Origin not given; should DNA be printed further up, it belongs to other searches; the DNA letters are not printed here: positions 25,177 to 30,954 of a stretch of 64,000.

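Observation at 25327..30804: Architecture of the giant protein: about 1250-aa unassigned N-region, one AAA+ module, about 350-aa unassigned C-region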

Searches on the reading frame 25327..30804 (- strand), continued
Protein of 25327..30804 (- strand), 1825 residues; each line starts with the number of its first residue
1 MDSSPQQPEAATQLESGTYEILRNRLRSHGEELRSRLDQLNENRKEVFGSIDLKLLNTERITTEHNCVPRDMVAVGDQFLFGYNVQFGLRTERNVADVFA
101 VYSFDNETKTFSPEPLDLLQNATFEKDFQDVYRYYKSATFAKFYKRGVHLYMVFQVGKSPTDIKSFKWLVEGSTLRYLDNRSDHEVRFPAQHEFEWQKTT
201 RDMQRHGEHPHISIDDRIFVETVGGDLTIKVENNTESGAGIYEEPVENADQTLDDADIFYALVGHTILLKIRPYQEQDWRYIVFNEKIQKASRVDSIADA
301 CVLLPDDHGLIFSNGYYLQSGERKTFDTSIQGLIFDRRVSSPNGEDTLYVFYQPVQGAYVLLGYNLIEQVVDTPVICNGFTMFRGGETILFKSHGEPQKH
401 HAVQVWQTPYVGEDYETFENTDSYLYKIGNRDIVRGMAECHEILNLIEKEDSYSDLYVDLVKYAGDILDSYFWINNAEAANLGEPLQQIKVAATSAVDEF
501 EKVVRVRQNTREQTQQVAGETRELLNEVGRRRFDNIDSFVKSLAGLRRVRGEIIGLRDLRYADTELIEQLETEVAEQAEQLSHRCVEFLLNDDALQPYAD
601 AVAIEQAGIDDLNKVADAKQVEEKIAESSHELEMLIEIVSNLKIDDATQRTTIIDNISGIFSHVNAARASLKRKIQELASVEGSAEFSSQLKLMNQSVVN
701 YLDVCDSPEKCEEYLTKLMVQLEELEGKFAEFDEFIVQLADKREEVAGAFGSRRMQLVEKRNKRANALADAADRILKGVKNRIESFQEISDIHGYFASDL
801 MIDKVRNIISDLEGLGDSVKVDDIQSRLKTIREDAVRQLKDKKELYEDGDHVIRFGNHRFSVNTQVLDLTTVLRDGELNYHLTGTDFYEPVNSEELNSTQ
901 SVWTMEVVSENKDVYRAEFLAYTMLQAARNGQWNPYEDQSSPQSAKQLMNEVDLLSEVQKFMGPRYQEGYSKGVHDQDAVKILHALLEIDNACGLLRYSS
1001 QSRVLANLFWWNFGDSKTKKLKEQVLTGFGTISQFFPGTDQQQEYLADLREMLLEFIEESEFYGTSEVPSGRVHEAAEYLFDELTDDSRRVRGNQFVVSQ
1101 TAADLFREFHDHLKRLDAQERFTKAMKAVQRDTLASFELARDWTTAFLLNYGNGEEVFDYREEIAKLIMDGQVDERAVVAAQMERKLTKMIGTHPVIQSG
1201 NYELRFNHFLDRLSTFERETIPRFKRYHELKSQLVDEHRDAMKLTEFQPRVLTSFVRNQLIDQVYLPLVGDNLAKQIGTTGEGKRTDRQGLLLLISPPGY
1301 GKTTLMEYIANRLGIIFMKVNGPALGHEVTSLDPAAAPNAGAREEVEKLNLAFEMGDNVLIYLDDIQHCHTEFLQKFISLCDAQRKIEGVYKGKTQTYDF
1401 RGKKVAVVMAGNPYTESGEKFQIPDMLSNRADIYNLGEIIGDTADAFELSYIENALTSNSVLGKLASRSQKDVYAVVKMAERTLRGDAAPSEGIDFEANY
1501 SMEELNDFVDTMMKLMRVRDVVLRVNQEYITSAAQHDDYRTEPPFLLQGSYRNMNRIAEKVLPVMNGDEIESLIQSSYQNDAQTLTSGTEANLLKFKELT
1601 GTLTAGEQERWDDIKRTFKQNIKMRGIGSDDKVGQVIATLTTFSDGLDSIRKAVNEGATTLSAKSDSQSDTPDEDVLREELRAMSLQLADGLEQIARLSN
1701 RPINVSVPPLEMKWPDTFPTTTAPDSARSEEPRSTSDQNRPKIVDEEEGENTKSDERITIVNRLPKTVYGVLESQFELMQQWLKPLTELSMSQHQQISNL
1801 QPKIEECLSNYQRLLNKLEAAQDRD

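Call 11: find_homologous_proteins(query=window:25327-30804:-, max_evalue=1e-10)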
Query window:25327-30804:- (1825 aa): 6505 proteins with E <= 1e-10 among 8000 candidates; the best 120 are listed.
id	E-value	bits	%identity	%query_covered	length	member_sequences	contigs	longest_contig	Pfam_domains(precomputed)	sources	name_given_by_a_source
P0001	0.0e+0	4015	97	100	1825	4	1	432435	PF12458.14,PF00004.36,PF13401.13,PF25472.2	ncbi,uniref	ncbi:DNA repair ATPase [Thalassoglobus sp.]|uniref:DNA repair ATPase n=1 Tax=Thalassoglobus sp. TaxI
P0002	0.0e+0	3407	82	100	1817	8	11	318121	PF12458.14,PF00004.36,PF13401.13,PF07728.21,PF25472.2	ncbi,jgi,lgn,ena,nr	ncbi:DNA repair ATPase [bacterium]|jgi:hypothetical protein|nr:DNA repair ATPase [bacterium]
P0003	0.0e+0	3407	81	100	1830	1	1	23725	PF12458.14,PF00004.36,PF13401.13,PF25472.2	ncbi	-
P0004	0.0e+0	3367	81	100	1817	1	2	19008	PF12458.14,PF00004.36,PF13401.13,PF25472.2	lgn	-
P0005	0.0e+0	3291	79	100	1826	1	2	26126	PF12458.14,PF00004.36,PF13401.13,PF25472.2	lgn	-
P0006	0.0e+0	3276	78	100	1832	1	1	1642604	PF12458.14,PF00004.36,PF13401.13,PF25472.2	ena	-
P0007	0.0e+0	3273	79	100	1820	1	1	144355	PF12458.14,PF00004.36,PF13401.13,PF25472.2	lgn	-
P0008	0.0e+0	3216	77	100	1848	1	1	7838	PF12458.14,PF00004.36,PF13401.13,PF25472.2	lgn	-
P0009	0.0e+0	3216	77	100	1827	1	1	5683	PF12458.14,PF00004.36,PF13401.13,PF07728.21,PF25472.2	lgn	-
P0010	0.0e+0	3210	77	100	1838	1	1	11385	PF12458.14,PF00004.36,PF13401.13,PF25472.2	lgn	-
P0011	0.0e+0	3182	76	100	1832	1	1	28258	PF12458.14,PF00004.36,PF13401.13,PF07728.21,PF25472.2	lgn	-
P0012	0.0e+0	3142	74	100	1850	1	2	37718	PF12458.14,PF00004.36,PF13401.13,PF07728.21,PF25472.2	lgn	-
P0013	0.0e+0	3046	73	100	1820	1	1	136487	PF12458.14,PF00004.36,PF07728.21,PF25472.2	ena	-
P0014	0.0e+0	3043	72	100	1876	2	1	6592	PF12458.14,PF00004.36,PF13401.13,PF25472.2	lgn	-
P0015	0.0e+0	2986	73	99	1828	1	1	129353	PF12458.14,PF00004.36,PF13401.13,PF07728.21,PF25472.2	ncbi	-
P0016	0.0e+0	2986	73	100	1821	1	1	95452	PF12458.14,PF00004.36,PF13401.13,PF07728.21,PF25472.2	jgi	-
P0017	0.0e+0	2886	69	100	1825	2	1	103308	PF12458.14,PF00004.36,PF13401.13,PF07728.21,PF25472.2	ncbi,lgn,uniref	ncbi:DNA repair ATPase [Thalassoglobus sp. JC818]|uniref:DNA repair ATPase n=1 Tax=Thalassoglobus sp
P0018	0.0e+0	2873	69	100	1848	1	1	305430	PF12458.14,PF00004.36,PF13401.13,PF07728.21,PF25472.2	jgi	jgi:hypothetical protein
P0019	0.0e+0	2848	69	100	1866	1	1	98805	PF12458.14,PF00004.36,PF13401.13,PF07728.21,PF25472.2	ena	-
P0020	0.0e+0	2807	68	100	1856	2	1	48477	PF12458.14,PF00004.36,PF25472.2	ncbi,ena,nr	ncbi:MAG: DNA repair ATPase [Planctomycetaceae bacterium]|nr:DNA repair ATPase [Planctomycetaceae ba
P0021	0.0e+0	2790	68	100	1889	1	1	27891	PF12458.14,PF00004.36,PF05496.19,PF07728.21,PF25472.2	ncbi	-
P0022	0.0e+0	2785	67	100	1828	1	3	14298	PF12458.14,PF00004.36,PF13401.13,PF07728.21,PF25472.2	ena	-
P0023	0.0e+0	2775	67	100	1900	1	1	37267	PF12458.14,PF00004.36,PF07728.21,PF25472.2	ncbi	-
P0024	0.0e+0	2774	67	100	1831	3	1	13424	PF12458.14,PF00004.36,PF13401.13,PF07728.21,PF25472.2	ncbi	-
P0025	0.0e+0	2755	67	100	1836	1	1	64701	PF12458.14,PF00004.36,PF25472.2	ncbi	-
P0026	0.0e+0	2753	67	100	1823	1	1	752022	PF12458.14,PF00004.36,PF07728.21,PF25472.2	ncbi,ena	-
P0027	0.0e+0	2737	67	100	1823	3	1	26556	PF12458.14,PF00004.36,PF13401.13,PF25472.2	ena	-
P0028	0.0e+0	2725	66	99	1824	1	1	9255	PF12458.14,PF00004.36,PF13401.13,PF07728.21,PF25472.2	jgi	jgi:hypothetical protein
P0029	0.0e+0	2709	66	100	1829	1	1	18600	PF12458.14,PF00004.36,PF13401.13,PF25472.2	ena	-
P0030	0.0e+0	2702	66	100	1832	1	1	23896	PF12458.14,PF00004.36,PF13401.13,PF07728.21,PF25472.2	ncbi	ncbi:MAG: DNA repair ATPase [Planctomycetaceae bacterium]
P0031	0.0e+0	2699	68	94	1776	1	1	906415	PF12458.14,PF00004.36,PF13401.13,PF07728.21,PF25472.2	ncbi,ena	-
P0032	0.0e+0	2679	65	100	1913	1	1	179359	PF12458.14,PF00004.36,PF13401.13,PF25472.2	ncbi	ncbi:MAG: DNA repair ATPase [Planctomycetaceae bacterium]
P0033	0.0e+0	2662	64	100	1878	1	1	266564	PF12458.14,PF00004.36,PF13401.13,PF25472.2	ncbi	-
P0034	0.0e+0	2529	69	88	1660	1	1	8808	PF12458.14,PF00004.36,PF25472.2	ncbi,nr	ncbi:MAG: DNA repair ATPase, partial [Planctomycetaceae bacterium]|nr:DNA repair ATPase [Planctomyce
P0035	0.0e+0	2528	63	100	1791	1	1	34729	PF12458.14,PF00004.36,PF13401.13,PF07728.21,PF25472.2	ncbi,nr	ncbi:MAG: DNA repair ATPase [Planctomycetaceae bacterium]|nr:DNA repair ATPase [Planctomycetaceae ba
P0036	0.0e+0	2481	60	100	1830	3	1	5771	PF12458.14,PF00004.36,PF07728.21,PF25472.2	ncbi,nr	ncbi:MAG: DNA repair ATPase [Planctomycetes bacterium]|nr:DNA repair ATPase [Planctomycetota bacteri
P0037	0.0e+0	2460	60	100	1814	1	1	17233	PF12458.14,PF00004.36,PF25472.2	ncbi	-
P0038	0.0e+0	2447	60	100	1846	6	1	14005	PF12458.14,PF00004.36,PF25472.2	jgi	jgi:hypothetical protein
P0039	0.0e+0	2443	60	100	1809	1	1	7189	PF12458.14,PF00004.36,PF05496.19,PF07728.21,PF25472.2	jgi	jgi:MoxR-like ATPase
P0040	0.0e+0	2440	60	99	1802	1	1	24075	PF12458.14,PF00004.36,PF05496.19,PF25472.2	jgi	-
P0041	0.0e+0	2433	60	100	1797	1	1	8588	PF12458.14,PF00004.36,PF05496.19,PF25472.2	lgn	-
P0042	0.0e+0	2426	61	100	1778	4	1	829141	PF12458.14,PF00004.36,PF13401.13,PF07728.21,PF25472.2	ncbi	ncbi:MAG: DNA repair ATPase [Planctomycetaceae bacterium]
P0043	0.0e+0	2426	60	100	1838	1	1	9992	PF12458.14,PF00004.36,PF13401.13,PF25472.2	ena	-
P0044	0.0e+0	2426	59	100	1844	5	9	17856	PF12458.14,PF00004.36,PF13401.13,PF25472.2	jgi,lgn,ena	-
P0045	0.0e+0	2419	60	99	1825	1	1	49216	PF12458.14,PF00004.36,PF05496.19,PF25472.2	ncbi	ncbi:MAG: DNA repair ATPase [Planctomycetaceae bacterium]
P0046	0.0e+0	2415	60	100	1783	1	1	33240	PF12458.14,PF00004.36,PF25472.2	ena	-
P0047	0.0e+0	2414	60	99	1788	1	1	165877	PF12458.14,PF00004.36,PF05496.19,PF25472.2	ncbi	-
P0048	0.0e+0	2413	59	100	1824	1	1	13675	PF12458.14,PF00004.36,PF25472.2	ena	-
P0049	0.0e+0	2413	59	100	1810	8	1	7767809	PF12458.14,PF00004.36,PF05496.19,PF25472.2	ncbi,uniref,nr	ncbi:ATPase involved in DNA repair [Symmachiella dynata]|uniref:ATPase involved in DNA repair n=1 Ta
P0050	0.0e+0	2408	60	99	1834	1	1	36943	PF12458.14,PF00004.36,PF25472.2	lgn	-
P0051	0.0e+0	2405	60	100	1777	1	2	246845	PF12458.14,PF00004.36,PF13401.13,PF05496.19,PF07728.21,PF25472.2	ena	-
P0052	0.0e+0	2400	60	100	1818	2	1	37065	PF12458.14,PF00004.36,PF25472.2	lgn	-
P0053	0.0e+0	2398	60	99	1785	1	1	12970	PF12458.14,PF00004.36,PF07728.21,PF25472.2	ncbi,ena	-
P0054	0.0e+0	2397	59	100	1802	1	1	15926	PF12458.14,PF00004.36,PF05496.19,PF25472.2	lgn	-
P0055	0.0e+0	2391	60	100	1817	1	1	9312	PF12458.14,PF00004.36,PF07728.21,PF25472.2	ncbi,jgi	ncbi:MAG: hypothetical protein ACI93T_000593 [Porticoccaceae bacterium]|jgi:hypothetical protein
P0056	0.0e+0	2391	60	100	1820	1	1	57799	PF12458.14,PF00004.36,PF07728.21,PF25472.2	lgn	-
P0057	0.0e+0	2390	59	100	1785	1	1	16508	PF12458.14,PF00004.36,PF05496.19,PF25472.2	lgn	-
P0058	0.0e+0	2388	59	100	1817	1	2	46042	PF12458.14,PF00004.36,PF07728.21,PF25472.2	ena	-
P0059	0.0e+0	2387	59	99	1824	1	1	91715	PF12458.14,PF00004.36,PF25472.2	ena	-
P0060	0.0e+0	2387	60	100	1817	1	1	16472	PF12458.14,PF00004.36,PF25472.2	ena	-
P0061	0.0e+0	2385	59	100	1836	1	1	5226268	PF12458.14,PF00004.36,PF05496.19,PF25472.2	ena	-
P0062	0.0e+0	2385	60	99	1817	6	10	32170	PF12458.14,PF00004.36,PF07728.21,PF25472.2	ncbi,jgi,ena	jgi:hypothetical protein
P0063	0.0e+0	2383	59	100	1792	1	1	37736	PF12458.14,PF00004.36,PF25472.2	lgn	-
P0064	0.0e+0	2381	60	100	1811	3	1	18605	PF12458.14,PF00004.36,PF07728.21,PF25472.2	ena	-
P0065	0.0e+0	2378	59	100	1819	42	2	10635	PF12458.14,PF00004.36,PF25472.2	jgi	jgi:hypothetical protein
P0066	0.0e+0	2377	59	100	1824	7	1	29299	PF12458.14,PF00004.36,PF25472.2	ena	-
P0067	0.0e+0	2375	59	100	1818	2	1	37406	PF12458.14,PF00004.36,PF07728.21,PF25472.2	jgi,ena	-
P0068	0.0e+0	2374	60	99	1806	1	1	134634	PF12458.14,PF00004.36,PF07728.21,PF25472.2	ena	-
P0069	0.0e+0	2373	59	100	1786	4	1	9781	PF12458.14,PF00004.36,PF05496.19,PF25472.2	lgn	-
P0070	0.0e+0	2372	59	100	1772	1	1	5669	PF12458.14,PF00004.36,PF13401.13,PF05496.19,PF25472.2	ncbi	-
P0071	0.0e+0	2370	59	100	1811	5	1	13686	PF12458.14,PF00004.36,PF25472.2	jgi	jgi:hypothetical protein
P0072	0.0e+0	2369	59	100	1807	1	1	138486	PF12458.14,PF00004.36,PF05496.19,PF07728.21,PF25472.2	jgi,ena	-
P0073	0.0e+0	2368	59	100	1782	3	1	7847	PF12458.14,PF00004.36,PF05496.19,PF25472.2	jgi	-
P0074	0.0e+0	2367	59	100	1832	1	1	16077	PF12458.14,PF00004.36,PF07728.21,PF25472.2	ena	-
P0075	0.0e+0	2366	63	92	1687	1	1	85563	PF12458.14,PF00004.36,PF05496.19,PF07728.21,PF25472.2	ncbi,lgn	-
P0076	0.0e+0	2366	59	99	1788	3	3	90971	PF12458.14,PF00004.36,PF05496.19,PF25472.2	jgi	-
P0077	0.0e+0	2365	59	100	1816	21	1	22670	PF12458.14,PF00004.36,PF25472.2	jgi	jgi:MoxR-like ATPase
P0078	0.0e+0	2359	59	100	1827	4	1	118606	PF12458.14,PF00004.36,PF25472.2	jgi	jgi:hypothetical protein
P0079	0.0e+0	2358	62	93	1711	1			PF12458.14,PF00004.36,PF25472.2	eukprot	eukprot:g33011.t1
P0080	0.0e+0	2358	59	100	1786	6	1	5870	PF12458.14,PF00004.36,PF05496.19,PF25472.2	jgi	-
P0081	0.0e+0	2355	58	100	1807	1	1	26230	PF12458.14,PF00004.36,PF05496.19,PF25472.2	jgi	jgi:hypothetical protein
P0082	0.0e+0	2353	59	100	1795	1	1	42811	PF12458.14,PF00004.36,PF07728.21,PF25472.2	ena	-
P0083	0.0e+0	2351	58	99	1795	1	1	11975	PF12458.14,PF00004.36,PF25472.2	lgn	-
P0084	0.0e+0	2351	59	100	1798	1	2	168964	PF12458.14,PF00004.36,PF07728.21,PF25472.2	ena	-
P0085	0.0e+0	2351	58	100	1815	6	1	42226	PF12458.14,PF00004.36,PF25472.2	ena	-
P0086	0.0e+0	2347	59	100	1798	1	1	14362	PF12458.14,PF00004.36,PF05496.19,PF07728.21,PF25472.2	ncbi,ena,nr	ncbi:MAG: DNA repair ATPase [Planctomycetota bacterium]|nr:DNA repair ATPase [Planctomycetota bacter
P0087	0.0e+0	2344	58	100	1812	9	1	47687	PF12458.14,PF00004.36,PF25472.2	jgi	jgi:hypothetical protein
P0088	0.0e+0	2344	58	99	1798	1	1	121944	PF12458.14,PF00004.36,PF25472.2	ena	-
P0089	0.0e+0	2343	61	93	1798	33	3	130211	PF12458.14,PF00004.36,PF07728.21,PF25472.2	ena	-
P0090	0.0e+0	2343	59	100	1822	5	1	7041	PF12458.14,PF00004.36,PF07728.21,PF25472.2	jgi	jgi:MoxR-like ATPase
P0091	0.0e+0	2340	58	99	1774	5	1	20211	PF12458.14,PF00004.36,PF13401.13,PF05496.19,PF25472.2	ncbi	-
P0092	0.0e+0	2337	58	99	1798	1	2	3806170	PF12458.14,PF00004.36,PF25472.2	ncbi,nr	ncbi:MAG: DNA repair ATPase [Planctomycetaceae bacterium]|nr:DNA repair ATPase [Planctomycetales bac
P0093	0.0e+0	2336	58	100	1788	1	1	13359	PF12458.14,PF00004.36,PF05496.19,PF25472.2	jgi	jgi:hypothetical protein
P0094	0.0e+0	2336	58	100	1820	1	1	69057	PF12458.14,PF00004.36,PF05496.19,PF25472.2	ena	-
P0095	0.0e+0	2336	58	99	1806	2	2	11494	PF12458.14,PF00004.36,PF13401.13,PF25472.2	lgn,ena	-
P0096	0.0e+0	2335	58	100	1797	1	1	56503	PF12458.14,PF00004.36,PF05496.19,PF07728.21,PF25472.2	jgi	jgi:hypothetical protein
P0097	0.0e+0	2334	59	100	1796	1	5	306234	PF12458.14,PF00004.36,PF05496.19,PF07728.21,PF25472.2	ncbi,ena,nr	ncbi:MAG: DNA repair ATPase [Planctomycetes bacterium]|nr:DNA repair ATPase [Planctomycetota bacteri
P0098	0.0e+0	2333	59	98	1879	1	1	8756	PF12458.14,PF00004.36,PF25472.2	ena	-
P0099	0.0e+0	2332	58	100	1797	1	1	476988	PF12458.14,PF00004.36,PF13401.13,PF05496.19,PF25472.2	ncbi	-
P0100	0.0e+0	2329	57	100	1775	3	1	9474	PF12458.14,PF00004.36,PF13401.13,PF25472.2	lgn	-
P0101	0.0e+0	2329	61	92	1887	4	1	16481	PF12458.14,PF00004.36,PF25472.2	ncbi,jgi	-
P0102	0.0e+0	2328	59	100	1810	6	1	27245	PF12458.14,PF00004.36,PF05496.19,PF25472.2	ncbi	-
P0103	0.0e+0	2327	58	100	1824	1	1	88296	PF12458.14,PF00004.36,PF07728.21,PF25472.2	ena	-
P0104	0.0e+0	2327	58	100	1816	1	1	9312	PF12458.14,PF00004.36,PF07728.21,PF25472.2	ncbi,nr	ncbi:MAG: DNA repair ATPase [Pirellulales bacterium]|nr:DNA repair ATPase [Pirellulales bacterium]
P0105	0.0e+0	2326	58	99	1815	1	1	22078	PF12458.14,PF00004.36,PF07728.21,PF25472.2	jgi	jgi:MoxR-like ATPase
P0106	0.0e+0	2320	67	85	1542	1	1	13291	PF12458.14,PF00004.36,PF13401.13,PF07728.21,PF25472.2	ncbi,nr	ncbi:MAG: DNA repair ATPase, partial [Planctomycetaceae bacterium]|nr:DNA repair ATPase [Planctomyce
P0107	0.0e+0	2318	57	99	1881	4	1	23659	PF12458.14,PF00004.36,PF25472.2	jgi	-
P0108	0.0e+0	2318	58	100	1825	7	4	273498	PF12458.14,PF00004.36,PF05496.19,PF25472.2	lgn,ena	-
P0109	0.0e+0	2316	57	100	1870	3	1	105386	PF12458.14,PF00004.36,PF25472.2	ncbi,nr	ncbi:MAG: AAA family ATPase [Fuerstiella sp.]|nr:AAA family ATPase [Fuerstiella sp.]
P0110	0.0e+0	2316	58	99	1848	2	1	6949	PF12458.14,PF00004.36,PF13401.13,PF05496.19,PF25472.2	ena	-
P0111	0.0e+0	2315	57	99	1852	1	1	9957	PF12458.14,PF00004.36,PF13401.13,PF05496.19,PF07728.21,PF25472.2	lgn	-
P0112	0.0e+0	2314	57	100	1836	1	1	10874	PF12458.14,PF00004.36,PF25472.2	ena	-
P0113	0.0e+0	2314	56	99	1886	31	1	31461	PF12458.14,PF00004.36,PF25472.2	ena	-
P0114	0.0e+0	2314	58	99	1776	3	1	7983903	PF12458.14,PF00004.36,PF25472.2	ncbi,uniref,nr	ncbi:DNA repair ATPase [Gimesia panareensis]|uniref:DNA repair ATPase n=1 Tax=Gimesia panareensis Ta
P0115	0.0e+0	2313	58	100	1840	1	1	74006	PF12458.14,PF00004.36,PF25472.2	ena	-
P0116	0.0e+0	2312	58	99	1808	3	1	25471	PF12458.14,PF00004.36,PF13401.13,PF05496.19,PF07728.21,PF25472.2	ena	-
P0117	0.0e+0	2312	58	99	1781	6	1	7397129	PF12458.14,PF00004.36,PF25472.2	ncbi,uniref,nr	ncbi:DNA repair ATPase [Gimesia aquarii]|uniref:ATPase involved in DNA repair n=1 Tax=Gimesia aquari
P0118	0.0e+0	2312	57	100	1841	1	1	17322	PF12458.14,PF00004.36,PF25472.2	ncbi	ncbi:MAG: DNA repair ATPase [Planctomycetaceae bacterium]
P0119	0.0e+0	2311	61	91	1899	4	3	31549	PF12458.14,PF00004.36,PF25472.2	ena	-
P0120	0.0e+0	2311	60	93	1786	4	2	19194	PF12458.14,PF00004.36,PF07728.21,PF25472.2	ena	-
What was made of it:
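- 25327..30804 (-): Whole ORF, 1825 aa. It belongs to the DUF3686-DUF7902-AAA+ family, which NCBI names 'DNA repair ATPase'. The closest homologue, 97% identical, is from Thalassoglobus sp. (call 11).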
